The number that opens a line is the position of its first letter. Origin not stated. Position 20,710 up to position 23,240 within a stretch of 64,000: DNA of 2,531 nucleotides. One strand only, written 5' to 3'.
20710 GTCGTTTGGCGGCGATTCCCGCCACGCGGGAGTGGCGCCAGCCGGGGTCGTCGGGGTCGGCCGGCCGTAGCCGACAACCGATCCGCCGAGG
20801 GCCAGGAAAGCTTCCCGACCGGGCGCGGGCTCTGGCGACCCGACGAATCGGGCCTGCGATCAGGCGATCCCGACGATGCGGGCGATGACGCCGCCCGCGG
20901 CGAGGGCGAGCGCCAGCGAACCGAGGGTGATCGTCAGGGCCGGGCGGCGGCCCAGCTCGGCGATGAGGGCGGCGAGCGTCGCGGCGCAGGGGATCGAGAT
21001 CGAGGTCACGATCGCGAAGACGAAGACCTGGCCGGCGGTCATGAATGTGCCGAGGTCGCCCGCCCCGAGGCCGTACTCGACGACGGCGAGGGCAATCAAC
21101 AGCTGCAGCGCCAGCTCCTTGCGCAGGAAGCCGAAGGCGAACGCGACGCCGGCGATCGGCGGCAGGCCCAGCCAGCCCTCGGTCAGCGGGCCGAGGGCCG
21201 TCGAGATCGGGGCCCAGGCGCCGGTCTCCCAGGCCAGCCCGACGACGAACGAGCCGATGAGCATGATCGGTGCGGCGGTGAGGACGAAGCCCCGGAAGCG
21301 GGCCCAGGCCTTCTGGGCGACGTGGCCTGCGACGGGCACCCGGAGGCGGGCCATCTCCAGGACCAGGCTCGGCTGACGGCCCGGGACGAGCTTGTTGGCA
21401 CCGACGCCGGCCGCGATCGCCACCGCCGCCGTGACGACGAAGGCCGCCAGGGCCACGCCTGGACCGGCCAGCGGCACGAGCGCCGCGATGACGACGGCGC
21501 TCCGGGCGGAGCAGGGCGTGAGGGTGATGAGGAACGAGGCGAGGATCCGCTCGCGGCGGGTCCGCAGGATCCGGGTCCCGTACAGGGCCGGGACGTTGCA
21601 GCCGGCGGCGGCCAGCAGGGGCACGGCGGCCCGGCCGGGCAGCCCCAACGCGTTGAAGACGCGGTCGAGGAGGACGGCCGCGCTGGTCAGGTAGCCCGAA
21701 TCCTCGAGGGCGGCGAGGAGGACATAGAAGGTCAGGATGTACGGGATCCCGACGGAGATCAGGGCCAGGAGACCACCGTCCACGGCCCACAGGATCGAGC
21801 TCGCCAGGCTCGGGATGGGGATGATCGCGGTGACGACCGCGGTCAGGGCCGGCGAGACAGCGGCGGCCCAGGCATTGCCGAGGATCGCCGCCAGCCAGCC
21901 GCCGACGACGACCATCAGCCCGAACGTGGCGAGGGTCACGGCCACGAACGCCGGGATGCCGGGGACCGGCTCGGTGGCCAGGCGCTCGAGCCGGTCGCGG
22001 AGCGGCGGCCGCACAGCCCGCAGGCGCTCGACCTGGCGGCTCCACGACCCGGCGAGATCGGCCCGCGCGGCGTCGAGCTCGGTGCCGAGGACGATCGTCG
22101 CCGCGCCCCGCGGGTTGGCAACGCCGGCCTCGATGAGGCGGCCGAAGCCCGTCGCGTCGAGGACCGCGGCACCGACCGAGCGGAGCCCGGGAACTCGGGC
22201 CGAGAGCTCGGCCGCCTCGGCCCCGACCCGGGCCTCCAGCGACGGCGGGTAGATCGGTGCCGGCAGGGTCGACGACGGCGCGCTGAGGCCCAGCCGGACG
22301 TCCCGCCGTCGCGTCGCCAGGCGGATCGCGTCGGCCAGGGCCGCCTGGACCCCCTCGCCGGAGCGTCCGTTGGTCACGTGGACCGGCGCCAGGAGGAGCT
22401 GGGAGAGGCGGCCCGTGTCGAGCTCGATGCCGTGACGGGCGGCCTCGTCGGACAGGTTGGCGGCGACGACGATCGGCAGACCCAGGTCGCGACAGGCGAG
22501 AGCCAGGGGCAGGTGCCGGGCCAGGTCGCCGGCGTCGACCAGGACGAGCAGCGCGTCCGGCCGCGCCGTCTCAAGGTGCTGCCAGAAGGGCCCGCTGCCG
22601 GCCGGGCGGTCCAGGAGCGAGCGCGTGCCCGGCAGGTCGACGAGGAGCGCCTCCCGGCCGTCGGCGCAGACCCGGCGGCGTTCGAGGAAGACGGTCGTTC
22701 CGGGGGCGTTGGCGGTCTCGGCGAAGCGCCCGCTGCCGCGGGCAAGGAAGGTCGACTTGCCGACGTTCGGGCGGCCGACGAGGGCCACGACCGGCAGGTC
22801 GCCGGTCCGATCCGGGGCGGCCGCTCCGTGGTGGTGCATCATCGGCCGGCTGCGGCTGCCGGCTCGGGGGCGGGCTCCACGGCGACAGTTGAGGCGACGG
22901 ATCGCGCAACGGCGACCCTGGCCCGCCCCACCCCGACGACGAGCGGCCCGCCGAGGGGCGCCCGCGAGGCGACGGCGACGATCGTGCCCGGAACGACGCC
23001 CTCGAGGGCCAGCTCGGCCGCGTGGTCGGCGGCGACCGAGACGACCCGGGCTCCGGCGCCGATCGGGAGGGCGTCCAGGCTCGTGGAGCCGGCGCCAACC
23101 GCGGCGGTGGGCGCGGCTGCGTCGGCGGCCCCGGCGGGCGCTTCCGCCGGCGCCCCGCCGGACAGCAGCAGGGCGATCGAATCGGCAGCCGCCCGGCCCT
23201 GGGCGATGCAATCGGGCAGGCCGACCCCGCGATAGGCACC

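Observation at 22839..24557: In-frame fusion of the heme-pathway oxidase CgoX/HemY with a FeoA domain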

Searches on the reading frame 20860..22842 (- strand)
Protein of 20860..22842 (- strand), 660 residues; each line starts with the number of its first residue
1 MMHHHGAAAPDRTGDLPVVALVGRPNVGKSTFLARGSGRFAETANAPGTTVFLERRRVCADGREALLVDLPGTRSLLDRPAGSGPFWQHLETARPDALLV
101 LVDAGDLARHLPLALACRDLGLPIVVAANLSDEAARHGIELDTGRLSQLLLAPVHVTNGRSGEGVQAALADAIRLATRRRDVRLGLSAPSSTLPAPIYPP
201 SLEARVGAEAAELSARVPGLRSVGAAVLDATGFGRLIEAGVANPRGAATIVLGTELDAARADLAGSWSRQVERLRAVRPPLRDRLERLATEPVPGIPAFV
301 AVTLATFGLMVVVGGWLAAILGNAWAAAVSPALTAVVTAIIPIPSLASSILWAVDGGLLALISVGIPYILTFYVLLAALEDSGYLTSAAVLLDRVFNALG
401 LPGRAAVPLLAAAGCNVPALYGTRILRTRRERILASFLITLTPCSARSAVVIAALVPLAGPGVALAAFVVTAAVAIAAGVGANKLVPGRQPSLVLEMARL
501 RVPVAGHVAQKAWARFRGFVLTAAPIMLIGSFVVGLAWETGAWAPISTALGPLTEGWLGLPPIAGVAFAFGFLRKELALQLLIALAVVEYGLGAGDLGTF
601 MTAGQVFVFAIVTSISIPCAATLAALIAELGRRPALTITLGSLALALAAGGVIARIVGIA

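Call 5: search_protein_families(library=pfam, proteins=[window:20860-22842:-], max_evalue=1)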
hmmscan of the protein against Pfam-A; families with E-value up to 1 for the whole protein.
window:20860-22842:- (660 aa): 4 families
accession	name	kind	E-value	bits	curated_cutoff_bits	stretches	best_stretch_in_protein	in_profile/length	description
PF02421.24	FeoB_N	-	1e-27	97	27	1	19-168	3-152/156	Ferrous iron transport protein B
PF07670.19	Gate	-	5.9e-26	91.4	29.6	2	366-455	5-101/104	Nucleoside recognition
PF01926.29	MMR_HSR1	-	6e-14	52.6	21.9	1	19-107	2-89/113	50S ribosome-binding GTPase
PF07664.17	FeoB_C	-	3e-07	30.5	26.6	1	465-515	2-54/54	Ferrous iron transport protein B C terminus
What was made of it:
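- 20860..22842 (-): feoB, the Fe(II) transporter (660 aa). Pfam FeoB_N, Gate x2 and FeoB_C (call 5).
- On FeoB: FeoB_N 97 bits, Gate x2 91 bits, FeoB_C 30.5 bits, all above their cut-offs (call 5).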

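Call 6: search_protein_families(library=ncbifam, proteins=[window:20860-22842:-], max_evalue=1)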
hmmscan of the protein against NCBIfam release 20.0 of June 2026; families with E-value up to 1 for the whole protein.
window:20860-22842:- (660 aa): 17 families
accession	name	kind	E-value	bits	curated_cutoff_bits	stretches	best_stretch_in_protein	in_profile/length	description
TIGR00437.1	feoB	equivalog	2.9e-86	290.5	315.65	1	23-629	1-594/594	ferrous iron transport protein B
NF007105.0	PRK09554.1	equivalog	3.7e-48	164.2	683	1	19-535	6-527/772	Fe(2+) transporter permease subunit FeoB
TIGR03594.1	GTPase_EngA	equivalog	1.1e-08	34.5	306.7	1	17-168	1-152/432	ribosome biogenesis GTPase Der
NF002828.0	PRK03003.1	equivalog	3.3e-06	26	631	1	13-165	37-189/477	ribosome biogenesis GTPase Der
NF003255.0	PRK04213.1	equivalog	4.8e-06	26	164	1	17-72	10-61/204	GTP-binding protein EngB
TIGR00231.1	small_GTP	domain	5e-06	26.4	42.5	1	18-75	5-65/164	GTP-binding protein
TIGR03598.1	GTPase_YsxC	equivalog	6e-06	26.1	124.45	1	15-72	17-73/186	ribosome biogenesis GTP-binding protein YihA/YsxC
NF008956.1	PRK12299.1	equivalog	7.6e-05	21.8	300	1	19-104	161-246/327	GTPase ObgE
TIGR02729.1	Obg_CgtA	equivalog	0.00013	21.1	280.25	1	19-106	160-247/329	Obg family GTPase CgtA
NF007071.0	PRK09518.1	equivalog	0.0003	19.4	953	1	16-83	271-512/706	bifunctional cytidylate kinase/GTPase Der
NF007171.0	PRK09602.1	subfamily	0.00036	19.5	387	1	19-51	5-37/397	YchF-related putative GTPase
NF000908.1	PRK00089.1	equivalog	0.00046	19.6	237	1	18-73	5-61/291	GTPase Era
TIGR03596.1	GTPase_YlqF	equivalog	0.00052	19.5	208.2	1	19-72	121-172/276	ribosome biogenesis GTPase YlqF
NF008955.0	PRK12297.1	equivalog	0.00057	18.9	406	1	19-105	162-248/429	GTPase ObgE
NF003661.0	PRK05291.1-3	equivalog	0.0014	18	380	1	18-84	218-285/448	tRNA uridine-5-carboxymethylaminomethyl(34) synthesis GTPase MnmE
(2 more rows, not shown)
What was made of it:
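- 20860..22842 (-): TIGR00437 scores 290.5 bits, just below its cut-off of 315.65 (call 6).
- On FeoB: 290.5 bits against a cut-off of 315.65, with a full-length match (call 6).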

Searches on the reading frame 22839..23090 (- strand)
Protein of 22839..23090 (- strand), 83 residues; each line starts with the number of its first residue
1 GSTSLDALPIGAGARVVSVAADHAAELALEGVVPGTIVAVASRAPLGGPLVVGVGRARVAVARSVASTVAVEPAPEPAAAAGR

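Call 39: search_solved_structures(query=window:22839-23090:-, max_evalue=10, show_alignments=3)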
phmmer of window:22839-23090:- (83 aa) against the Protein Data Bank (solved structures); distinct sequences matched with E-value up to 10: 12.
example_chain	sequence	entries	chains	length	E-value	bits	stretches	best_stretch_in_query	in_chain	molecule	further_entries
3e19_A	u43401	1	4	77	0.00077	23.3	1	13-71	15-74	FeoA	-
3mhx_A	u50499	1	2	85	0.0017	22.3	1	4-76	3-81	Putative ferrous iron transport protein A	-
2k5i_A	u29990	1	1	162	0.0058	20.6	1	12-72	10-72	IRON TRANSPORT PROTEIN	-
2k5f_A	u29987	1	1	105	0.054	17.5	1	5-71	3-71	Ferrous iron transport protein A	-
2k4y_A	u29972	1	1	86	0.11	16.5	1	9-73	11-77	FeoA-like protein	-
2h3j_A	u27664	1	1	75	0.34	14.9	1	24-69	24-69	Hypothetical protein PA4359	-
3fca_A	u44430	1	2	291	0.47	14.5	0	47-82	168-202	Cysteine synthase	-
1o58_A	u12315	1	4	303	0.56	14.3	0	47-82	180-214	O-acetylserine sulfhydrylase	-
5x8p_i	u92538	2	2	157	0.78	13.8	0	6-34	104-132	30S ribosomal protein S9, chloroplastic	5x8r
6eri_BI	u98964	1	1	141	0.8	13.8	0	6-34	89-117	30S ribosomal protein S9, chloroplastic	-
2lx9_A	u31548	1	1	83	1.3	13.1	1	23-71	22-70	Ferrous iron transport protein A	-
2k5l_A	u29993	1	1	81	1.5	12.9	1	29-72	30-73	FeoA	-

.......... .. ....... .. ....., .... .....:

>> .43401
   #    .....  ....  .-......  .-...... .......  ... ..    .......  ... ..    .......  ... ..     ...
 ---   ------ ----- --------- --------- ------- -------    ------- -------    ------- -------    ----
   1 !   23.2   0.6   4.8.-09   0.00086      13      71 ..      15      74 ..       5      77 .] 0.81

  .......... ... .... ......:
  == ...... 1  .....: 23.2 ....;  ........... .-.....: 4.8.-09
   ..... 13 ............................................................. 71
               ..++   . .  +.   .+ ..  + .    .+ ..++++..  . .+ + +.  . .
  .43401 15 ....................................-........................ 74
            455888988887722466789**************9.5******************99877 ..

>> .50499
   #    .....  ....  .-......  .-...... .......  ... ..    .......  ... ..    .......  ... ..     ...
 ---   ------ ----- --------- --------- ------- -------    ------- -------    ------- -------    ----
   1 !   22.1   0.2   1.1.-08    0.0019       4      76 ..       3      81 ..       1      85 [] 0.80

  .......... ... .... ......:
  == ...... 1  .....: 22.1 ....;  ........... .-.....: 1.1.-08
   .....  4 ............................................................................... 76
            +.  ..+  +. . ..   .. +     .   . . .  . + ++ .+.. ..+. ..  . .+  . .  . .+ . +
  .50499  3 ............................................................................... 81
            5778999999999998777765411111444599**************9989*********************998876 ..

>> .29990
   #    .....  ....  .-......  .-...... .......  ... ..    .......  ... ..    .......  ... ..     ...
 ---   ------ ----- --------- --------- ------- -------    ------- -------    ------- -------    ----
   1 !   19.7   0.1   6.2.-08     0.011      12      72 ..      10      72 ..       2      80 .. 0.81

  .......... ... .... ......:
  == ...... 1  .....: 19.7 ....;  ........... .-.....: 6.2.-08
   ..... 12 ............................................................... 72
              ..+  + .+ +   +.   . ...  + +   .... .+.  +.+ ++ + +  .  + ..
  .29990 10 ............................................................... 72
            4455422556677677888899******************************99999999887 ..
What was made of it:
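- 22863..23087 (-): FeoA SH3-like domain (residues 491-565; Pfam match 493-562). PDB sequence hits are FeoA 3e19, 3mhx and 2k5i (call 39).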

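Call 58: search_protein_representatives(alignment_id=A2)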
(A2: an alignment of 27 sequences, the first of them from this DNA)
Query: 27 sequences, 75 profile positions. Proteins with E-value up to 0.001 (for the whole library): 3155; up to 1e-10: 164; up to 1e-30: 0. The best 150 are listed.
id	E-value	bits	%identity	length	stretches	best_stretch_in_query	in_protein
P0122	1.5e-27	111.2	-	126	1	1-73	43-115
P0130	6.2e-27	109.2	-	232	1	2-74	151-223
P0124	7.7e-27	108.9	-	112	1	2-73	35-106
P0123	1.3e-25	105.0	-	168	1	2-73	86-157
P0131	1.8e-24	101.3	-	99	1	2-73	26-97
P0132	4.3e-23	96.9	-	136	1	2-72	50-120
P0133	6.2e-23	96.4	-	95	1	2-73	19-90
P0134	7.6e-23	96.1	-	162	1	2-73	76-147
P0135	1.4e-22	95.3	-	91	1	2-73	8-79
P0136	2.6e-22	94.4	-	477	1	2-73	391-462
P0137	4.9e-22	93.5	-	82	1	2-73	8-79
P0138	1.6e-21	91.9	-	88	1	2-73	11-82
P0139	4.2e-21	90.5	-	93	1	2-73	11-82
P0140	6.3e-21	90.0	-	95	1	2-73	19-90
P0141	8.5e-21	89.6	-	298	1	2-73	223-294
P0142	9.8e-21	89.4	-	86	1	2-72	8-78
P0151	4.4e-19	84.1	-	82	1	2-73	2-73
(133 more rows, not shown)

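Call 61: list_cluster_members(proteins=[P0131, P0133, P0135, P0137, P0138, P0139, P0142, P0151])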
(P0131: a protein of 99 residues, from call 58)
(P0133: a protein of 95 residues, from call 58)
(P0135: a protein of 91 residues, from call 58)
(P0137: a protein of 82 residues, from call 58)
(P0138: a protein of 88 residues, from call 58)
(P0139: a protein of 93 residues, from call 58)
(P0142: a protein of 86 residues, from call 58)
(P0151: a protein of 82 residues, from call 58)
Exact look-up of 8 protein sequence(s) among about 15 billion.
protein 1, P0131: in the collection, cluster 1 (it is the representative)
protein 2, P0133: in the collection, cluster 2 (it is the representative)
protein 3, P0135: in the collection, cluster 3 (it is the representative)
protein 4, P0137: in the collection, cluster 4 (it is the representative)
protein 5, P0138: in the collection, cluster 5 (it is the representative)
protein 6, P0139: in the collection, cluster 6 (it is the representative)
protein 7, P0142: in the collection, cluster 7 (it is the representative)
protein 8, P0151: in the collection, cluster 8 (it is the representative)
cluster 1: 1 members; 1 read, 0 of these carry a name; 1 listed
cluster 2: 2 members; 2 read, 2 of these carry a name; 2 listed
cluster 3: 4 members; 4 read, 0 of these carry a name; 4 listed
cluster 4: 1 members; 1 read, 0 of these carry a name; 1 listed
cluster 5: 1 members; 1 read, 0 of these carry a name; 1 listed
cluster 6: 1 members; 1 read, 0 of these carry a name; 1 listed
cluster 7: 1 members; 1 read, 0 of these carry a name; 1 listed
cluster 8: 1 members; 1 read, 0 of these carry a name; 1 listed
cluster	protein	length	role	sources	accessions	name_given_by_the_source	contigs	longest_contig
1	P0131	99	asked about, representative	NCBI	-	-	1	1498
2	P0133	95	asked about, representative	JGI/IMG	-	Fe2+ transport system protein FeoA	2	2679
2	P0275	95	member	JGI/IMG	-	Fe2+ transport system protein FeoA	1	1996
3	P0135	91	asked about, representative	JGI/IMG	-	-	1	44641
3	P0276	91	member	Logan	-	-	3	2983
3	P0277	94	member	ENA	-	-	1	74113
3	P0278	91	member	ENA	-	-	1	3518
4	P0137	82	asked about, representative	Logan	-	-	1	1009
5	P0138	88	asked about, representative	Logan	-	-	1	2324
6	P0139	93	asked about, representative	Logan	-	-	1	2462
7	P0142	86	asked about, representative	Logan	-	-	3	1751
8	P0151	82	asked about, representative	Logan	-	-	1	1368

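Call 62: find_encoding_contigs(protein=P0135, flank=6000, max_places=2)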
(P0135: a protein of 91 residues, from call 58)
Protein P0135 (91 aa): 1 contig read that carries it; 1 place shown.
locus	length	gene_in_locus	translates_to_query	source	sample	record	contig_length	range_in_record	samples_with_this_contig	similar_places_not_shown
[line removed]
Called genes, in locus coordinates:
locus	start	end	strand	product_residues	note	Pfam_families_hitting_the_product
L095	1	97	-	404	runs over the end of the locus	PF00180:Iso_dh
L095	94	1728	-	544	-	PF00682:HMGL-like, PF22617:HCS_D2, PF08502:LeuA_dimer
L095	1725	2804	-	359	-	PF02826:2-Hacid_dh_C (weak), PF03446:NAD_binding_2, PF03807:F420_oxidored, PF07991:KARI_N, PF01450:KARI_C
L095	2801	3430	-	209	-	PF01842:ACT, PF13710:ACT_5, PF22629:ACT_AHAS_ss, PF10369:ALS_ss_C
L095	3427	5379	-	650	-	PF02776:TPP_enzyme_N, PF00205:TPP_enzyme_M, PF02775:TPP_enzyme_C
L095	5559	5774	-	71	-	-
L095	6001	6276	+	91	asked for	PF04023:FeoA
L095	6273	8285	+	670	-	PF01926:MMR_HSR1, PF02421:FeoB_N, PF07670:Gate, PF07664:FeoB_C (weak), PF07670:Gate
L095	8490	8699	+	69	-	PF08940:DUF1918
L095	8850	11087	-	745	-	PF03176:MMPL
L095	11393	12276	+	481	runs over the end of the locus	PF00330:Aconitase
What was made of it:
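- Free FeoA proteins of the same subfamily work in ordinary feoAB operons (L095, call 62).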

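Call 83: predict_structure(alignment_id=A2)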
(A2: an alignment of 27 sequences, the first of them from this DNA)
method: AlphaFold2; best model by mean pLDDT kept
length: 75 residues; sequences in the alignment: 27
mean_pLDDT: 95.5   pTM: 0.82
mean pLDDT of the five models: 95.5, 94.6, 94.5, 94.3, 93.3
residues with pLDDT >= 90: 70; 70-90: 4; 50-70: 1; < 50: 0
segments of 3 or more residues with pLDDT < 50: none
pLDDT, mean of each block of 10 residues (from residue 1): 95 97 96 97 95 96 97 85
secondary structure, 60 per line:
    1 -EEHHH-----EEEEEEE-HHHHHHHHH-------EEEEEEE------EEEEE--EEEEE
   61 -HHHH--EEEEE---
elements in order: E12-18 H20-28 E36-42 E49-53 E56-60 H62-65 E68-72

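Call 85: fold_search(model_id=the predicted structure, library=pdb)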
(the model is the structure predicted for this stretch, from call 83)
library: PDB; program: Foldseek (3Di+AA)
matches with E <= 10: 683; with E <= 0.001: 10
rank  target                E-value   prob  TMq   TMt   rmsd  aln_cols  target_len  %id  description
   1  3e19_D                2.5e-05  1.00  0.86  0.88   1.5        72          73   26  Crystal Structure of Iron Uptake Regulatory Protein (FeoA) Solved by Sulfur SAD in a Monoclinic Space Group (released 2008-12-16)
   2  2k5i_MODEL_1_A        9.3e-05  1.00  0.85  0.41   1.7        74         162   28  SOLUTION STRUCTURE OF IRON(II) TRANSPORT PROTEIN A FROM CLOSTRIDIUM THERMOCELLUM , NORTHEAST STRUCTURAL GENOMI (released 2008-08-26)
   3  3e19_C                1.2e-04  1.00  0.85  0.83   1.8        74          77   28  Crystal Structure of Iron Uptake Regulatory Protein (FeoA) Solved by Sulfur SAD in a Monoclinic Space Group (released 2008-12-16)
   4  3e19_B                1.5e-04  1.00  0.86  0.86   1.5        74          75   26  Crystal Structure of Iron Uptake Regulatory Protein (FeoA) Solved by Sulfur SAD in a Monoclinic Space Group (released 2008-12-16)
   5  3mhx_A                1.7e-04  1.00  0.78  0.70   2.7        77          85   35  Crystal Structure of Stenotrophomonas maltophilia FeoA complexed with Zinc: A Unique Procaryotic SH3 Domain Protein Po (released 2010-06-23)
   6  7r7b_A                2.1e-04  1.00  0.86  0.87   1.6        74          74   20  1.50 Angstroem Crystal Structure of FeoA from Bacteroides fragilis (released 2022-04-27)
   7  2k4y_MODEL_1_A        2.6e-04  1.00  0.85  0.76   1.8        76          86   21  NMR Structure of FeoA-like protein from Clostridium acetobutylicum: Northeast Structural Genomics Consortium T (released 2008-09-02)
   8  2k5f_MODEL_1_A        3.7e-04  1.00  0.86  0.63   1.5        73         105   29  Solution NMR structure of FeoA protein from Chlorobium tepidum. Northeast Structural Genomics Consortium targe (released 2008-08-19)
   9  3e19_A                3.7e-04  1.00  0.84  0.85   1.8        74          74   24  Crystal Structure of Iron Uptake Regulatory Protein (FeoA) Solved by Sulfur SAD in a Monoclinic Space Group (released 2008-12-16)
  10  2k5l_MODEL_1_A        4.1e-04  1.00  0.83  0.78   2.2        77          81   22  Solution NMR Structure of Protein FeoA from Clostridium thermocellum, Northeast Structural Genomics Consortium (released 2008-09-02)
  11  5zr4_B                1.2e-03  1.00  0.84  0.37   1.6        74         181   20  Manganese-dependent transcriptional repressor (released 2019-01-23)
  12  4o5v                  2.1e-03  1.00  0.82  0.31   2.0        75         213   20  Crystal structure of T. acidophilum IdeR (released 2014-11-05)
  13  4o6j                  2.2e-03  1.00  0.84  0.31   2.0        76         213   20  Crystal sturucture of T. acidophilum IdeR (released 2014-05-21)
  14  7b24_dd               2.8e-03  1.00  0.77  0.70   2.4        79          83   24  DtxR-like iron-dependent regulator IdeR (P39G variant) complexed with cobalt and its consensus DNA-binding sequence (released 2021-03-03)
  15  2gcx_MODEL_1_A        2.8e-03  1.00  0.69  0.69   2.9        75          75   17  Solution Structure of Ferrous Iron Transport Protein A (FeoA) of Klebsiella pneumoniae (released 2007-03-20)
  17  3mhx_B                4.1e-03  1.00  0.77  0.72   2.5        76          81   34  Crystal Structure of Stenotrophomonas maltophilia FeoA complexed with Zinc: A Unique Procaryotic SH3 Domain Protein Po (released 2010-06-23)
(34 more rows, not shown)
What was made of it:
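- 22863..23087 (-): The AF2 model of the tail has pLDDT 95.5, and the ten best Foldseek matches are all FeoA structures with TM 0.78-0.86 (calls 83, 85).
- On FeoA (Pfam PF04023): The ten best PDB matches are all FeoA, with rmsd 1.5-2.7 A (calls 83, 85).
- Closest known: C-terminal SH3-like. Same: The folds are similar, with TM about 0.8 (call 85).
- Those structures are the next-best fold matches after FeoA proteins (call 85, ranks 11-14).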
